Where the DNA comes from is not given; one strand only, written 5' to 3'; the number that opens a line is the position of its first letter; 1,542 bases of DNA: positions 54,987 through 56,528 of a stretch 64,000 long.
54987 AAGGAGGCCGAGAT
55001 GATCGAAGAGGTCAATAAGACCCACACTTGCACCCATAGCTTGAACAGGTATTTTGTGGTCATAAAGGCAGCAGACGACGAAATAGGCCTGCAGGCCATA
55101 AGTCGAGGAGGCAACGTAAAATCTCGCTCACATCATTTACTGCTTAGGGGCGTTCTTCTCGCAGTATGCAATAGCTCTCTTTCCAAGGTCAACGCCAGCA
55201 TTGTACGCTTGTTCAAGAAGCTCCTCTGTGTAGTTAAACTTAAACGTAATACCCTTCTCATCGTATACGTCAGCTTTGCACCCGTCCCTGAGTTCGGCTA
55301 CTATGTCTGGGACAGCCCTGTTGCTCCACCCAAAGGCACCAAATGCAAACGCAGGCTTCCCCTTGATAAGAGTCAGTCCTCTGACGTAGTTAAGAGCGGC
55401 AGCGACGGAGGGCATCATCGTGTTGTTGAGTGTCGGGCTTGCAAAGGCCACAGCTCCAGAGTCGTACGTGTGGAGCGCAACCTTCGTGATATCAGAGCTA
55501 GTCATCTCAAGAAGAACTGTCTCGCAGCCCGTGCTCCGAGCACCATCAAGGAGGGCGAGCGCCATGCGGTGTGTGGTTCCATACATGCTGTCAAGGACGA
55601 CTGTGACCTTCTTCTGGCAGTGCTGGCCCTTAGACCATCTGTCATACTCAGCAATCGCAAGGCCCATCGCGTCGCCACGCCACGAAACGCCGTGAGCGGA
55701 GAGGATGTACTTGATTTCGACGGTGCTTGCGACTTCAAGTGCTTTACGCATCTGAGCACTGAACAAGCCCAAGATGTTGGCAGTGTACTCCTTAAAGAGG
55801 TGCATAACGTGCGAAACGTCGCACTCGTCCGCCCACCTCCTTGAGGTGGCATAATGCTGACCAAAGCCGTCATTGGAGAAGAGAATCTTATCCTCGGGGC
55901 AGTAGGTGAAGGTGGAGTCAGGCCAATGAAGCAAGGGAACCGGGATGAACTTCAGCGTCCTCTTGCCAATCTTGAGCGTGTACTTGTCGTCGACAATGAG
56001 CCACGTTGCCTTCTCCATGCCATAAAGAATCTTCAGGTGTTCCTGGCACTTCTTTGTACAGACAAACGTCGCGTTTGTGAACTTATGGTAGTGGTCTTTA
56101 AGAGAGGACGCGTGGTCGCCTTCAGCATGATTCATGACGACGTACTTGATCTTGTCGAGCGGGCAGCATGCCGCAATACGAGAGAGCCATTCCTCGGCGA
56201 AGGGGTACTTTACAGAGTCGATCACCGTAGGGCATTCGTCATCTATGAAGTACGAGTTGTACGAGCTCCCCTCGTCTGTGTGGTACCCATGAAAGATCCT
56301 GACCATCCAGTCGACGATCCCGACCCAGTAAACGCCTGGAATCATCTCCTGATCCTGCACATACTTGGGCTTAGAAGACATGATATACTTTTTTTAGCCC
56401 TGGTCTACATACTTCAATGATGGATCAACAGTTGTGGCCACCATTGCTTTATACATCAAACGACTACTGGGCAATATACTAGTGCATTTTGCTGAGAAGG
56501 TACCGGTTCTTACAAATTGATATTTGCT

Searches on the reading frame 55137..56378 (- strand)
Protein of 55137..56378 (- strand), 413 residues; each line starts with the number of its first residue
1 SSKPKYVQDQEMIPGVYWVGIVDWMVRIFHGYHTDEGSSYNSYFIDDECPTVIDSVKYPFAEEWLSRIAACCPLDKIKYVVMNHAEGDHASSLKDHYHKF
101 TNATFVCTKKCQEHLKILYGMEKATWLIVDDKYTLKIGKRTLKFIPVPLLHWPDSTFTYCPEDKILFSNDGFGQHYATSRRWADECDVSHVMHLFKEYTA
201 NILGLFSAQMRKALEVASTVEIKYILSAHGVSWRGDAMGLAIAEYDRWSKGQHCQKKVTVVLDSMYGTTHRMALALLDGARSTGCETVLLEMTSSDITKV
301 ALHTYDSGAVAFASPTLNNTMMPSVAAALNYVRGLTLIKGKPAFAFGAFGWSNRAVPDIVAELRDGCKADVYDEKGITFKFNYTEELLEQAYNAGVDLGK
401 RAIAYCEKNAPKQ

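Call 44: search_protein_families(library=pfam, proteins=[window:55137-56378:-], max_evalue=0.01)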
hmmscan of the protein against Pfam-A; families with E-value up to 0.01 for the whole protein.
window:55137-56378:- (413 aa): 4 families
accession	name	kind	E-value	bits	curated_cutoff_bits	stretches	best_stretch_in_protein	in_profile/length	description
PF19583.5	ODP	-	3.1e-19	70.1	27.2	1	41-230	4-194/194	ODP family beta lactamase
PF00258.30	Flavodoxin_1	-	9.4e-07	29.5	25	1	260-393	1-141/143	Flavodoxin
PF12706.13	Lactamase_B_2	-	0.0003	20.9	27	1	74-153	28-114/200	Beta-lactamase superfamily domain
PF00753.33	Lactamase_B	-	0.0013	19.2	22.7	1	41-173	7-152/196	Metallo-beta-lactamase superfamily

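Call 64: list_cluster_members(proteins=[window:55137-56378:-, window:36498-38174:+, window:40544-43204:+, window:34994-36274:+, window:39080-40099:+, window:49153-50319:+, window:46520-47068:+, window:47701-48867:+, window:51959-52507:+])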
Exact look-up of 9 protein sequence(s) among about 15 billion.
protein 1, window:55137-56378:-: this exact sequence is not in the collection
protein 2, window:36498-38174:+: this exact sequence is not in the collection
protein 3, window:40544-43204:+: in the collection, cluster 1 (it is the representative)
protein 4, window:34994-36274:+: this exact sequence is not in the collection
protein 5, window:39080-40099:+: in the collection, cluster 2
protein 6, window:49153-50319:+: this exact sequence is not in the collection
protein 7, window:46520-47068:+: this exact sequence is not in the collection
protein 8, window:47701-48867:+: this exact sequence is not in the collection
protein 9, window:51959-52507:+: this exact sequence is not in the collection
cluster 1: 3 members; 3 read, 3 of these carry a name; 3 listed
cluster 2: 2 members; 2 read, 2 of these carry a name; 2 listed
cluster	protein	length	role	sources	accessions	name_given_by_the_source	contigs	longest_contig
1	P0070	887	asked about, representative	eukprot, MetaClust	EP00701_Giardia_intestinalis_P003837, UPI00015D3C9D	XP_001707661.1 VSP [Giardia lamblia ATCC 50803] | status=active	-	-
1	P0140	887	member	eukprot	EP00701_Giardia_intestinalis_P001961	XP_001705785.1 VSP [Giardia lamblia ATCC 50803]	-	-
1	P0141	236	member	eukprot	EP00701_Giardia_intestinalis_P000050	XP_001703874.1 VSP [Giardia lamblia ATCC 50803]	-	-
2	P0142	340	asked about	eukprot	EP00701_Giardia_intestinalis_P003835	XP_001707659.1 VSP [Giardia lamblia ATCC 50803]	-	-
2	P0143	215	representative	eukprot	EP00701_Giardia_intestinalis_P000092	XP_001703916.1 VSP [Giardia lamblia ATCC 50803]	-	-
